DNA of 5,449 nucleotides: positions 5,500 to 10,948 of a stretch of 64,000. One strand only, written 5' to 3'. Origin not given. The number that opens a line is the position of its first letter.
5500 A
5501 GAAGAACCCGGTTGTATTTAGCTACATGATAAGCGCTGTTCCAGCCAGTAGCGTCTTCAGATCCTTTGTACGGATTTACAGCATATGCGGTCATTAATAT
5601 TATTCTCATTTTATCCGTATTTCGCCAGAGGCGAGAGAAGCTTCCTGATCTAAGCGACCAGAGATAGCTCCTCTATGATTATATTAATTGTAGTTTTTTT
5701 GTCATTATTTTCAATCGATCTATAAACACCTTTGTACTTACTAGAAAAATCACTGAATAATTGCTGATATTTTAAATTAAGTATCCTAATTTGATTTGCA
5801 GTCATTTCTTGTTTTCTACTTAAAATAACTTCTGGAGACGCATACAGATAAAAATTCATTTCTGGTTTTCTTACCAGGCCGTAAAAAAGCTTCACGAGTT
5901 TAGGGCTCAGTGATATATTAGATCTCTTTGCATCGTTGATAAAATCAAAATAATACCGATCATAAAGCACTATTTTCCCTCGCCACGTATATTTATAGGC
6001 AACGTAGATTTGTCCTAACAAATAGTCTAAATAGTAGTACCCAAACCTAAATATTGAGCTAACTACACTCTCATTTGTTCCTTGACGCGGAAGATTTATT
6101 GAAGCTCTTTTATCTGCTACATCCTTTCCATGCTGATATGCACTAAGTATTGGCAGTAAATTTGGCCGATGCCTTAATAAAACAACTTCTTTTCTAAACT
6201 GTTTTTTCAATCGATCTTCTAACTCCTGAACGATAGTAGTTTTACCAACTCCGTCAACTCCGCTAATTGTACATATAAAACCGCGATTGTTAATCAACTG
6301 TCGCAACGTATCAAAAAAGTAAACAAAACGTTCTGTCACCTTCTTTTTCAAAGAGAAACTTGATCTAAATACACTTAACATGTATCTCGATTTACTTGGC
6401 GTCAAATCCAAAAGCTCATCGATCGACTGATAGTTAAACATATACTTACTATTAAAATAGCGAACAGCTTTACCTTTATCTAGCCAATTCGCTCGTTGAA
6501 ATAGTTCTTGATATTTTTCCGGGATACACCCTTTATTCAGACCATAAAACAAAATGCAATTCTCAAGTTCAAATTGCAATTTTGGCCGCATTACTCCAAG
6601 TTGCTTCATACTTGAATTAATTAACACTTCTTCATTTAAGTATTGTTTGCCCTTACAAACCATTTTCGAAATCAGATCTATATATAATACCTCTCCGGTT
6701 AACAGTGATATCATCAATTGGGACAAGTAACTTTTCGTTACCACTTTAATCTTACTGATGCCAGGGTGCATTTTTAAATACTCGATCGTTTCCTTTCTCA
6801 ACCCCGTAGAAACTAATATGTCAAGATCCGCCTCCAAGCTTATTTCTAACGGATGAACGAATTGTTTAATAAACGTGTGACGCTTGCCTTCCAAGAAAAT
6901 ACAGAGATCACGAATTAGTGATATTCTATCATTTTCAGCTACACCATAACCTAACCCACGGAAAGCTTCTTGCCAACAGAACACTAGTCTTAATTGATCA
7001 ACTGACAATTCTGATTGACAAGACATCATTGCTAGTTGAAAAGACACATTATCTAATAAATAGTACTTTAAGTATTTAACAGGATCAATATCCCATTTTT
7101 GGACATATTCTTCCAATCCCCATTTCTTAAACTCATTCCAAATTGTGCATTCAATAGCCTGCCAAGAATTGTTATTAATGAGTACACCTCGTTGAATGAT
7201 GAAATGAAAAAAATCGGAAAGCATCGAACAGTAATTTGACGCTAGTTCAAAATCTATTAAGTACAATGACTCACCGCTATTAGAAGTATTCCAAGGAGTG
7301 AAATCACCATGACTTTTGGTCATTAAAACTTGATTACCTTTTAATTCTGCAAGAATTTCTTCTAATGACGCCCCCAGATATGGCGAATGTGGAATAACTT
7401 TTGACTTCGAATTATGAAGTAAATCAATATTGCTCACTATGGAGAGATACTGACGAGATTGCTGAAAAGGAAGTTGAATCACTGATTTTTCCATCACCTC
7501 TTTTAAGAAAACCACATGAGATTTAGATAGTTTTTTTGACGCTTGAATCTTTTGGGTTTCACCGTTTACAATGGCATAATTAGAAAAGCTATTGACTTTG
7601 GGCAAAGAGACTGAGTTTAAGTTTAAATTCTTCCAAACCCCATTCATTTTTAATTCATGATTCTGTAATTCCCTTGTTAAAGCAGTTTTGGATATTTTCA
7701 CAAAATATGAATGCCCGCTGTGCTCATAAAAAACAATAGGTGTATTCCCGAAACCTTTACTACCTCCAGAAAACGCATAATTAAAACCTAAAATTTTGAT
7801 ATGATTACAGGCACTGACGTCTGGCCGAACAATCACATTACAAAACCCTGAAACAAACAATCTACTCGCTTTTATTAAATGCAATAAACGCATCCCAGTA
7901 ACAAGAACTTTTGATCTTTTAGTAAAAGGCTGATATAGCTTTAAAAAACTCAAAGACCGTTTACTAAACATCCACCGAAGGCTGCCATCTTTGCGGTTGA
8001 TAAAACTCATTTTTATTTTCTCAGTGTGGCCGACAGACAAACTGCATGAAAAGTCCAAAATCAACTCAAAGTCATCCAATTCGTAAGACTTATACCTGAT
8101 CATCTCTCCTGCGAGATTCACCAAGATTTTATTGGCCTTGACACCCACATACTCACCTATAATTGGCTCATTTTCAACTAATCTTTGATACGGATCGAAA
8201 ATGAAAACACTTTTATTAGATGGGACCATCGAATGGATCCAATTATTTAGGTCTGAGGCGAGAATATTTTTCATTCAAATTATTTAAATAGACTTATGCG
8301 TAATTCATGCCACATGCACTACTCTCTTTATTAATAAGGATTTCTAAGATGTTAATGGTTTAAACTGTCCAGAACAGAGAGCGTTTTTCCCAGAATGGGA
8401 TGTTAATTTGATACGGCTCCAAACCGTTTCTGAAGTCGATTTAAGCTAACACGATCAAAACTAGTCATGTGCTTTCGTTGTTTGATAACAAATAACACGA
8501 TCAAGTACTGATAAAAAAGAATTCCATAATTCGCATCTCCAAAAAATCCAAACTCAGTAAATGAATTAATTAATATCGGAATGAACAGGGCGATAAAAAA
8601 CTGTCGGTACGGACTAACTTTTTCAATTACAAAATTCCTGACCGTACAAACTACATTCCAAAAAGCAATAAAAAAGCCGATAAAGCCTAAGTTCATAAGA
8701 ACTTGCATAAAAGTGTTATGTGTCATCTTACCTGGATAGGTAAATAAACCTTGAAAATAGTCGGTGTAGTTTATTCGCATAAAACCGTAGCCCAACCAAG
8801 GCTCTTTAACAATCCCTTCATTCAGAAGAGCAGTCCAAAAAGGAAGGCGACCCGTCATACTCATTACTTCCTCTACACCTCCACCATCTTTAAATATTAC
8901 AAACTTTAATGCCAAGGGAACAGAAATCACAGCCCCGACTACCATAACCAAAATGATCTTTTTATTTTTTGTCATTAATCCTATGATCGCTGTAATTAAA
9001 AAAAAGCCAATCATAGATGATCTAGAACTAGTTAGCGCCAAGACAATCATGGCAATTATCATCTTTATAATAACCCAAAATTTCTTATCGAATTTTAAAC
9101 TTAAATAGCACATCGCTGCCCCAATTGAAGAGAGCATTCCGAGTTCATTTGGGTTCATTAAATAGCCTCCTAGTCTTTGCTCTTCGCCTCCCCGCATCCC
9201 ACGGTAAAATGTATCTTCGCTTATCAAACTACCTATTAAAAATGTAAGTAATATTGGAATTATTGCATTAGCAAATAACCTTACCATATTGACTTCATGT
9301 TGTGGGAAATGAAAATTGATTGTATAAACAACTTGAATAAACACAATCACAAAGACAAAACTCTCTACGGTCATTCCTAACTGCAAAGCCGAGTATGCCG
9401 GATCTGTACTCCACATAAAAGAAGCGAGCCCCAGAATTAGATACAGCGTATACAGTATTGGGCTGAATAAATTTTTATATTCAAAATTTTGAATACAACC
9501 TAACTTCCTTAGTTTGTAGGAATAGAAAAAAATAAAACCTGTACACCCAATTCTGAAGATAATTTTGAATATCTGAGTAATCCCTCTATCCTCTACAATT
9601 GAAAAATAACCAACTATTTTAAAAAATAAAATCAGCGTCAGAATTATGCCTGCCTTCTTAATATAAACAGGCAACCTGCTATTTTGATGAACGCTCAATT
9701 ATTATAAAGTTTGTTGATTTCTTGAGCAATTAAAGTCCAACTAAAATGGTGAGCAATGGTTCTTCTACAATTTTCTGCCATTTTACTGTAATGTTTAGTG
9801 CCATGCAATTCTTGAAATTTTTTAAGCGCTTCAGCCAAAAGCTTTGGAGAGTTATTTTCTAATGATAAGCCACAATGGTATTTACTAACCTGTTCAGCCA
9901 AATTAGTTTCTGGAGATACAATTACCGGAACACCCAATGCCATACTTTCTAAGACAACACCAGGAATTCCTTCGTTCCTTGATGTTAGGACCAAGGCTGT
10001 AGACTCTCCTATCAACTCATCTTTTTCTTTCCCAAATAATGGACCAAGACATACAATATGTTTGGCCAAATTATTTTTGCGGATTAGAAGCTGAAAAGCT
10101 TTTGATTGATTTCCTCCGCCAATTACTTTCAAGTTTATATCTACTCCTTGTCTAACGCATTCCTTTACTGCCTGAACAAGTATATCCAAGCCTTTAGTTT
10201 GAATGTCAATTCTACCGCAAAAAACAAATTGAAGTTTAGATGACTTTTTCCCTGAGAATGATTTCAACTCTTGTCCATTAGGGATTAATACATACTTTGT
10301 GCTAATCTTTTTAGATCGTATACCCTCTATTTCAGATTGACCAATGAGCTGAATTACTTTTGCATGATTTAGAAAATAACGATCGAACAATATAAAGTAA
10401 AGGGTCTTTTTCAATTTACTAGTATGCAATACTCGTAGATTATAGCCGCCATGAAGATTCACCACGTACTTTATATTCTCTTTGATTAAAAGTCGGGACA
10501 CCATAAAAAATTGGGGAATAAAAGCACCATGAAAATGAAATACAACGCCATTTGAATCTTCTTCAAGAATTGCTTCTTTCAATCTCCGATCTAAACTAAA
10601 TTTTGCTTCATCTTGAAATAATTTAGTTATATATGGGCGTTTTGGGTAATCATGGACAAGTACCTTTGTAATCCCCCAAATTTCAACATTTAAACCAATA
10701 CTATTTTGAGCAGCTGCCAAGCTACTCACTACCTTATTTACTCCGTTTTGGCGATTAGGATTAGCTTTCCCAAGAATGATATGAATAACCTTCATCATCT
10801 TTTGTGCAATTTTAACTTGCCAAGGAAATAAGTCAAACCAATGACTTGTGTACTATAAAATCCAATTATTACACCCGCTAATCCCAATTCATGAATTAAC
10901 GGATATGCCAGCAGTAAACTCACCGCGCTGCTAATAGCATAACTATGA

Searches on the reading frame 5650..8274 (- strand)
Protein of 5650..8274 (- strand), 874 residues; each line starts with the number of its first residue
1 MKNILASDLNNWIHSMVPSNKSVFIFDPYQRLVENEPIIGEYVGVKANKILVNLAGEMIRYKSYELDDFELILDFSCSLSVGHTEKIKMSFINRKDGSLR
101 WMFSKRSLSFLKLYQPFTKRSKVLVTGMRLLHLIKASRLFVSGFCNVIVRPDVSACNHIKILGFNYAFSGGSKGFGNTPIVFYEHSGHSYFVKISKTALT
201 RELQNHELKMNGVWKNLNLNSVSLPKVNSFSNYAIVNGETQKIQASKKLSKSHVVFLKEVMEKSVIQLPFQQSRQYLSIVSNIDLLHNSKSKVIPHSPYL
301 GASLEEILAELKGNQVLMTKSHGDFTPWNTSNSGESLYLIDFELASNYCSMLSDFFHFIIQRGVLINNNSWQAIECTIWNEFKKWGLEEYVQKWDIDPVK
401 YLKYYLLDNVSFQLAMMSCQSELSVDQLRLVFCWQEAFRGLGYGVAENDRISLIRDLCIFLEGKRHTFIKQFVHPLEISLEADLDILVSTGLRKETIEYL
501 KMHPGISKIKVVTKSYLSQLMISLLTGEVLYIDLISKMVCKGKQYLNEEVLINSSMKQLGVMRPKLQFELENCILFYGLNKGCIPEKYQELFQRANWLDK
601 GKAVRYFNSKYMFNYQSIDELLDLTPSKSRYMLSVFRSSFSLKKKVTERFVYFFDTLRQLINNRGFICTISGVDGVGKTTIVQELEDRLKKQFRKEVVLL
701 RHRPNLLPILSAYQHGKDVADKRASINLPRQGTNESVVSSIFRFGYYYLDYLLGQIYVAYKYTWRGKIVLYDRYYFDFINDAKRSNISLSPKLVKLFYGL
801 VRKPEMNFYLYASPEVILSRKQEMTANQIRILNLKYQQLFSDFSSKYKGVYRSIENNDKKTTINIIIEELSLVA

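Call 6: search_protein_families(library=pfam, proteins=[window:5650-8274:-], max_evalue=0.001)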
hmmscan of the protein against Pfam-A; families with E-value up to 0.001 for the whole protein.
window:5650-8274:- (874 aa): 2 families
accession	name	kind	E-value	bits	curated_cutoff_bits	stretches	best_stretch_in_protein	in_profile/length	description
PF02223.23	Thymidylate_kin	-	4.2e-07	30.3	27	1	670-701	1-31/185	Thymidylate kinase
PF13191.12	AAA_16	-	0.00051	21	32.6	0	658-715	17-78/167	AAA ATPase domain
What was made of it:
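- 3155..8274 (-): Second polysaccharide operon: 874-aa P-loop protein of unknown function (5650-8274) and two GT1 glycosyltransferases (4323-5609, 3155-4321). Call 6.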

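Call 67: search_protein_families(library=ncbifam, proteins=[window:5650-8274:-], max_evalue=0.001)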
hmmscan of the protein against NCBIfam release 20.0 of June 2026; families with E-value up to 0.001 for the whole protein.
window:5650-8274:- (874 aa): 1 family
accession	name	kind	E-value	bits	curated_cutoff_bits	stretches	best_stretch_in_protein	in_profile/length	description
TIGR00041.1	DTMP_kinase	equivalog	2.6e-06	27.3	83.25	0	666-696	6-35/196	dTMP kinase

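Call 88: search_protein_families(library=padloc, proteins=[window:5650-8274:-], max_evalue=0.00001)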
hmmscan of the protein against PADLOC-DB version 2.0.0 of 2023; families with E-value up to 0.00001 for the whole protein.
window:5650-8274:- (874 aa): 0 families

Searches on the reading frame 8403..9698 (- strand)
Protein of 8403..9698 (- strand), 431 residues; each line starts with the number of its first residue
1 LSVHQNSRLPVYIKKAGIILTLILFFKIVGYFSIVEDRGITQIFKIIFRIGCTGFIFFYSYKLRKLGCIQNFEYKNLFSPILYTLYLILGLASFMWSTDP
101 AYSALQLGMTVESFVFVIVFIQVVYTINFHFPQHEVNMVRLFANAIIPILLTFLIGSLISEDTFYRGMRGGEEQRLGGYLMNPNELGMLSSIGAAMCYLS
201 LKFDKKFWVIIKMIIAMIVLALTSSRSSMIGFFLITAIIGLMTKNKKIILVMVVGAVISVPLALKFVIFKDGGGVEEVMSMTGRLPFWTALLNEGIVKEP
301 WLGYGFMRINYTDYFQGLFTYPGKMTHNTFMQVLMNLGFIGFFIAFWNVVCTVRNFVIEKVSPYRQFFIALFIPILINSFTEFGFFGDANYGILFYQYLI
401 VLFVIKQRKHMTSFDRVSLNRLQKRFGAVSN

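Call 6: search_protein_families(library=pfam, proteins=[window:8403-9698:-], max_evalue=0.001)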
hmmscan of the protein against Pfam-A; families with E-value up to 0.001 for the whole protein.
window:8403-9698:- (431 aa): 1 family
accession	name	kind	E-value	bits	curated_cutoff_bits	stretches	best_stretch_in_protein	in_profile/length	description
PF04932.20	Wzy_C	-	1.5e-17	64.2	31.7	1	213-345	3-148/149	O-Antigen ligase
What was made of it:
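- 8403..12021 (-): Wzx-like flippase (10795-12021), GT1 glycosyltransferase (9695-10798) and Wzy polymerase (8403-9698). Wzy_C 1.5e-17 (call 6).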

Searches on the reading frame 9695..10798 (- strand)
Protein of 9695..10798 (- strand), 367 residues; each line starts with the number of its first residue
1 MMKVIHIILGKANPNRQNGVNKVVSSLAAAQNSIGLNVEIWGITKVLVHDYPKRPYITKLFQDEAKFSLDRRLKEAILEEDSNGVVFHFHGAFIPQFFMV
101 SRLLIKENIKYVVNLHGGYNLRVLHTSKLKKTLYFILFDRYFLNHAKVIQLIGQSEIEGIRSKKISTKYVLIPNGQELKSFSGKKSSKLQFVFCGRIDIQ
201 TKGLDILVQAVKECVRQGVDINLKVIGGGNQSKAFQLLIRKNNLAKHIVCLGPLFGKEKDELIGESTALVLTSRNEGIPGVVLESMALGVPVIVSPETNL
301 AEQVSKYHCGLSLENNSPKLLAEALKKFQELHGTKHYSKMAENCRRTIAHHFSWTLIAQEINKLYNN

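Call 3: search_protein_families(library=pfam, proteins=[window:9695-10798:-], max_evalue=0.01)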
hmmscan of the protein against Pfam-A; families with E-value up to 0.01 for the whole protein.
window:9695-10798:- (367 aa): 5 families
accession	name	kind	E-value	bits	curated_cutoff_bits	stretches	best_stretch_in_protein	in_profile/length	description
PF00534.26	Glycos_transf_1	-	9.8e-30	103.8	26.4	1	178-345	5-170/172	Glycosyl transferases group 1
PF13692.12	Glyco_trans_1_4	-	4.7e-24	85.7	27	1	190-327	3-138/142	Glycosyl transferases group 1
PF20706.3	GT4-conflict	-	5e-11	42.6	26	1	184-311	193-324/385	Family 4 Glycosyltransferase in conflict systems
PF13439.12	Glyco_transf_4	-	7.3e-07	29.8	28.5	1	18-175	2-165/170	Glycosyltransferase Family 4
PF13579.12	Glyco_trans_4_4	-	1.3e-05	26.1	29.7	1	71-175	61-158/158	Glycosyl transferase 4-like domain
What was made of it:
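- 8403..12021 (-): Glycos_transf_1 9.8e-30 (call 3).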
